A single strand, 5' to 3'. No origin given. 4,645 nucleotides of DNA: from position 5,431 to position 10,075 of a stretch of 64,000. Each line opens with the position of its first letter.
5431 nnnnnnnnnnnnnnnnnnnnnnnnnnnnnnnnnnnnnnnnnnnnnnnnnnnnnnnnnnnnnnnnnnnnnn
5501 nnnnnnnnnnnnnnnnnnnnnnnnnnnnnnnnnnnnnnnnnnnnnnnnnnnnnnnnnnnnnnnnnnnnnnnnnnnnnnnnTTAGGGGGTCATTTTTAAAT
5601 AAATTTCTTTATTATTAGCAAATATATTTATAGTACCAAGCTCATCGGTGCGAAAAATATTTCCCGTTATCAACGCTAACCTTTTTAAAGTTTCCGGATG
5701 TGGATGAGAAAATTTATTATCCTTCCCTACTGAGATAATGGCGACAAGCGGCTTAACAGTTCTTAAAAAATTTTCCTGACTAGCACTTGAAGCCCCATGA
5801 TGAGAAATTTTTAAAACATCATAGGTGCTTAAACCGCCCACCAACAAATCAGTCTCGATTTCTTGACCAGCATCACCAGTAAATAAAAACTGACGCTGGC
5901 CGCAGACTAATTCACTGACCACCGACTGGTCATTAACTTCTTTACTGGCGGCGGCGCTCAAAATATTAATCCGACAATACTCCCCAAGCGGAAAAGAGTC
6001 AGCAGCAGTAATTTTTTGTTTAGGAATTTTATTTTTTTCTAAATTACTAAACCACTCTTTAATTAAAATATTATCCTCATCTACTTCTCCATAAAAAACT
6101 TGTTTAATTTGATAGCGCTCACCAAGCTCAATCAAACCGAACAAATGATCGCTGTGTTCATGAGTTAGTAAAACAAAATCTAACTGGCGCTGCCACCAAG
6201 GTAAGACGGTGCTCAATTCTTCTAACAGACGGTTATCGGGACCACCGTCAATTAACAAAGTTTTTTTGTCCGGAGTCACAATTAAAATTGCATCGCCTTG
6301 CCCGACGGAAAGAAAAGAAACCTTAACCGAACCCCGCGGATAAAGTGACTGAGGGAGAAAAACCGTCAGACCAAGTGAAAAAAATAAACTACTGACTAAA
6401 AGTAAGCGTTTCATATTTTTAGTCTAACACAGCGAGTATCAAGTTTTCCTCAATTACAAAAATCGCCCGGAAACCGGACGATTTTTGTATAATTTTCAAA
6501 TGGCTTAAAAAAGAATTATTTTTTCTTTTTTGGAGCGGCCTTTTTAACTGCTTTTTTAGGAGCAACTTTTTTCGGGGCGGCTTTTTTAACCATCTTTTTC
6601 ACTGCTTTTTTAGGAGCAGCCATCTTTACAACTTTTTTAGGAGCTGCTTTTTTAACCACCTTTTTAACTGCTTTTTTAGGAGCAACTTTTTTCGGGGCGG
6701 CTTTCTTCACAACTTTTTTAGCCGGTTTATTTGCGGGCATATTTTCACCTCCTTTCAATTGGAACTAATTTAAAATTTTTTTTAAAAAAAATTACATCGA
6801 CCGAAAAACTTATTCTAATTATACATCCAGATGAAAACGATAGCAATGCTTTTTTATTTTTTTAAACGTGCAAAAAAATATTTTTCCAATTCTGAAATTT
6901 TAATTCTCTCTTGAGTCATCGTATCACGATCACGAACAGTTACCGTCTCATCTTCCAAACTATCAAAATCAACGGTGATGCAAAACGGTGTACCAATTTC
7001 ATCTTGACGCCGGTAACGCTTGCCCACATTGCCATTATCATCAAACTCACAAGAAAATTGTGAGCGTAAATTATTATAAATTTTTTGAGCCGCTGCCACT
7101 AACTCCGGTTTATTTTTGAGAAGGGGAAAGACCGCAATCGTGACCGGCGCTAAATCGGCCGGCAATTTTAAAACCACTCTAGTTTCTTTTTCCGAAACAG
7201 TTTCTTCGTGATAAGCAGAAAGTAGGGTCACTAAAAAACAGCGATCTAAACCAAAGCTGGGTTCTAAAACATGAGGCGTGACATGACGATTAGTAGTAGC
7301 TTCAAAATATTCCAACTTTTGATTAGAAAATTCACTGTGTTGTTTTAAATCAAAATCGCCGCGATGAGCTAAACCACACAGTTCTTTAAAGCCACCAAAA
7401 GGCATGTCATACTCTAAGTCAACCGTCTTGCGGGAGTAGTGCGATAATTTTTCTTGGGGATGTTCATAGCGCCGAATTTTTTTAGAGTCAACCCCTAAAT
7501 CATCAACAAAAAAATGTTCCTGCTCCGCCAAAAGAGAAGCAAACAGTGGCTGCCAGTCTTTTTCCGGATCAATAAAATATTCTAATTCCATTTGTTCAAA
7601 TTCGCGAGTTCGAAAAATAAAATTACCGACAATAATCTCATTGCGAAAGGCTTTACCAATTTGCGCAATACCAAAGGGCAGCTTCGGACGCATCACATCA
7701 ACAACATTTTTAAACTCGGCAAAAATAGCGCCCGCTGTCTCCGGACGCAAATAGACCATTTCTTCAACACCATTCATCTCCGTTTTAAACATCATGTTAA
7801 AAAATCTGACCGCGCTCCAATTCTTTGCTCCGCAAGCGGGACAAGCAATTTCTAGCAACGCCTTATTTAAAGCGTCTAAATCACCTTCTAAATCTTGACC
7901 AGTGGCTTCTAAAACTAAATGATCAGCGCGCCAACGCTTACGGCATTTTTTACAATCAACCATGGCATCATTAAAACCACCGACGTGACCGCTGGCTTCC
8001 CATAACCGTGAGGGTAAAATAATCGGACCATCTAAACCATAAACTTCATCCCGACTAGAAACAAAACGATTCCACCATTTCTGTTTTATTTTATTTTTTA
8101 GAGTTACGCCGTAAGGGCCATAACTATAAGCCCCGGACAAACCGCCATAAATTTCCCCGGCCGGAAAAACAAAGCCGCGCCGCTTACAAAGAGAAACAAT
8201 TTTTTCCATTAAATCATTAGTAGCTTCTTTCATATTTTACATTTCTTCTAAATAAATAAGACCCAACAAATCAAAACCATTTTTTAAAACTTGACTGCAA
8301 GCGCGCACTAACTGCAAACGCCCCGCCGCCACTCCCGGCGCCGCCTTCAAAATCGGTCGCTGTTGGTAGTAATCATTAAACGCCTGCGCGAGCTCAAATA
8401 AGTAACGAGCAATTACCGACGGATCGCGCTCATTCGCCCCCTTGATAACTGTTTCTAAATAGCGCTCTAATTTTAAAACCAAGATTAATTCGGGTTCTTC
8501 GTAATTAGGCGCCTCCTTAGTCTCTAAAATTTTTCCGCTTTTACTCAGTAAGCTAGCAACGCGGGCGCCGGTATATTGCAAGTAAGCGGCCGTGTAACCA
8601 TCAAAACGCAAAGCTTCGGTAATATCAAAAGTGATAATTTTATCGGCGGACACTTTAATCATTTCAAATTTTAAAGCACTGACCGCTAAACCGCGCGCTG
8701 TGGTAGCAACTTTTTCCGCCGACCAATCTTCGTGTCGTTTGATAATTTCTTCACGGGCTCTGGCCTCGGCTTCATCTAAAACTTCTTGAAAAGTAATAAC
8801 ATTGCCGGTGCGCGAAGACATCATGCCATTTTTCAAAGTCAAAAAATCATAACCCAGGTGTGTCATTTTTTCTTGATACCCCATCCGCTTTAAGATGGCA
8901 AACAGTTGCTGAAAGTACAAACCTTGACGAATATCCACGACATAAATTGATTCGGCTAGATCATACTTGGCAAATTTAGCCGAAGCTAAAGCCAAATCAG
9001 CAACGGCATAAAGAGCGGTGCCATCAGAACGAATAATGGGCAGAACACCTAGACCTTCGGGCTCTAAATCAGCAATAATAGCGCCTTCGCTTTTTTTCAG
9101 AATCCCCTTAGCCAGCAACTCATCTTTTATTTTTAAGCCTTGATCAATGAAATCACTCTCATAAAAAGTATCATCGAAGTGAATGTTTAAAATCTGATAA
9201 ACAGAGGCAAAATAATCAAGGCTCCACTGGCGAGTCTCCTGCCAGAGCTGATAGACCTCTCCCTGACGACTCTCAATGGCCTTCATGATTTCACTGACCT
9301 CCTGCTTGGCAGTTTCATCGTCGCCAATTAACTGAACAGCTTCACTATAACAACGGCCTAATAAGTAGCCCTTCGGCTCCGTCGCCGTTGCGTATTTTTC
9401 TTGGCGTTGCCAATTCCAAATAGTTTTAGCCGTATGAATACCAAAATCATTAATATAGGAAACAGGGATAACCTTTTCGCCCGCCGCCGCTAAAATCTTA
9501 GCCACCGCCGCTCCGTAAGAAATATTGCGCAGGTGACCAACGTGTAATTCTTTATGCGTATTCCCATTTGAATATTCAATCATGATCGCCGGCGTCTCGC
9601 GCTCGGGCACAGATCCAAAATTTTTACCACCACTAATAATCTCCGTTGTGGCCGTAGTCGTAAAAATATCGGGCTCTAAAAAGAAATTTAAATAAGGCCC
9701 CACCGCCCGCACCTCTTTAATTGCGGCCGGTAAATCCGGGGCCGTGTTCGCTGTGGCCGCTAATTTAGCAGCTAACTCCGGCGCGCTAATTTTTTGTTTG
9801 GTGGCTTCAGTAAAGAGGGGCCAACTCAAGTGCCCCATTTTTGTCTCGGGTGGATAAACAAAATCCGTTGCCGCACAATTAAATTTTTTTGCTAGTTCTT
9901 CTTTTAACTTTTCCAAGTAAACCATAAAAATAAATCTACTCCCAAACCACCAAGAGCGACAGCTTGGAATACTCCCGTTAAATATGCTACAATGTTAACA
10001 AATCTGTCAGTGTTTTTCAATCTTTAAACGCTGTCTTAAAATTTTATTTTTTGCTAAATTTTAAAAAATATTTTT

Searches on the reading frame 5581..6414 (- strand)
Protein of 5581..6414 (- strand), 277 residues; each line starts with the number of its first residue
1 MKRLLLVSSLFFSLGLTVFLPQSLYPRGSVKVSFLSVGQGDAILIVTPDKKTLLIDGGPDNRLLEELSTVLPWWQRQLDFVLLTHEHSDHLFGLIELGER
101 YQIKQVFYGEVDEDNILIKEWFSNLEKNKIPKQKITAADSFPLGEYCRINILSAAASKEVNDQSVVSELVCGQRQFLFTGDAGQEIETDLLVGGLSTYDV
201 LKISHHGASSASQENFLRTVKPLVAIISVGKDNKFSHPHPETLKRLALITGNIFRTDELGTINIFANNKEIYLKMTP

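Call 51: search_protein_families(library=pfam, proteins=[window:5581-6414:-], max_evalue=0.01)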
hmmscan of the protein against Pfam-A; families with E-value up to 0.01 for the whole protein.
window:5581-6414:- (277 aa): 2 families
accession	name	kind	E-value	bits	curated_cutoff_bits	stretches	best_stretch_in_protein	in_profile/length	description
PF00753.33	Lactamase_B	-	4.8e-16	59.7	22.7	1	37-106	3-72/196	Metallo-beta-lactamase superfamily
PF12706.13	Lactamase_B_2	-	5.2e-09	36.4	27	1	52-184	2-145/200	Beta-lactamase superfamily domain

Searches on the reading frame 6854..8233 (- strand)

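Call 10: search_protein_families(library=pfam, proteins=[window:6854-8233:-], max_evalue=0.00001)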
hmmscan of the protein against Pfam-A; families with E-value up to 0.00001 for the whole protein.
window:6854-8233:- (459 aa): 2 families
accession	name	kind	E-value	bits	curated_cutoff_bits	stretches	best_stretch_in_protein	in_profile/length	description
PF03129.25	HGTP_anticodon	-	9.9e-24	83.8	21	1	366-453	2-91/94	Anticodon binding domain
PF00587.30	tRNA-synt_2b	-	2.9e-11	44.2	29.3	1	149-336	1-175/179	tRNA synthetase class II core domain (G, H, P, S and T)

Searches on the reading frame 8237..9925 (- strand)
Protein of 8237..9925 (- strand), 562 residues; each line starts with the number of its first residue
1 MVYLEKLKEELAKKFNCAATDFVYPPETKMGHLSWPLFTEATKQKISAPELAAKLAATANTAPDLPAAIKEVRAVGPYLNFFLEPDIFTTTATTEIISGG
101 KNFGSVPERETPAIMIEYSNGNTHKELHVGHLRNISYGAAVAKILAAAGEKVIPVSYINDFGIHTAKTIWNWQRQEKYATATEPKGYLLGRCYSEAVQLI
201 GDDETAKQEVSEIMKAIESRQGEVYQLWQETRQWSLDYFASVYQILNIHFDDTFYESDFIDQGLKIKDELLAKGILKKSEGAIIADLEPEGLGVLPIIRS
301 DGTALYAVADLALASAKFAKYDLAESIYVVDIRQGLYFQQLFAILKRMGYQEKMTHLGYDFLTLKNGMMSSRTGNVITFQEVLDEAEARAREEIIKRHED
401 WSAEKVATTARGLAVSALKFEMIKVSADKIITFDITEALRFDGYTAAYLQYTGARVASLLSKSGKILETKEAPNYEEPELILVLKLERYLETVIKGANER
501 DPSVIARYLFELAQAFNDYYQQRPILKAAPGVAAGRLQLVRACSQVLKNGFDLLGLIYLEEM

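Call 10: search_protein_families(library=pfam, proteins=[window:8237-9925:-], max_evalue=0.00001)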
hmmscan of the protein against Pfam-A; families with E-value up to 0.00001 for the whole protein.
window:8237-9925:- (562 aa): 2 families
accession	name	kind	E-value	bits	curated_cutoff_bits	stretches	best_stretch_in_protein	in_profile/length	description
PF00750.26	tRNA-synt_1d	-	2.5e-45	155.4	23.3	1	105-423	13-337/349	tRNA synthetases class I (R), catalytic domain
PF05746.21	DALR_1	-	2.1e-26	92.7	22.3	1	449-562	1-117/117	DALR anticodon binding domain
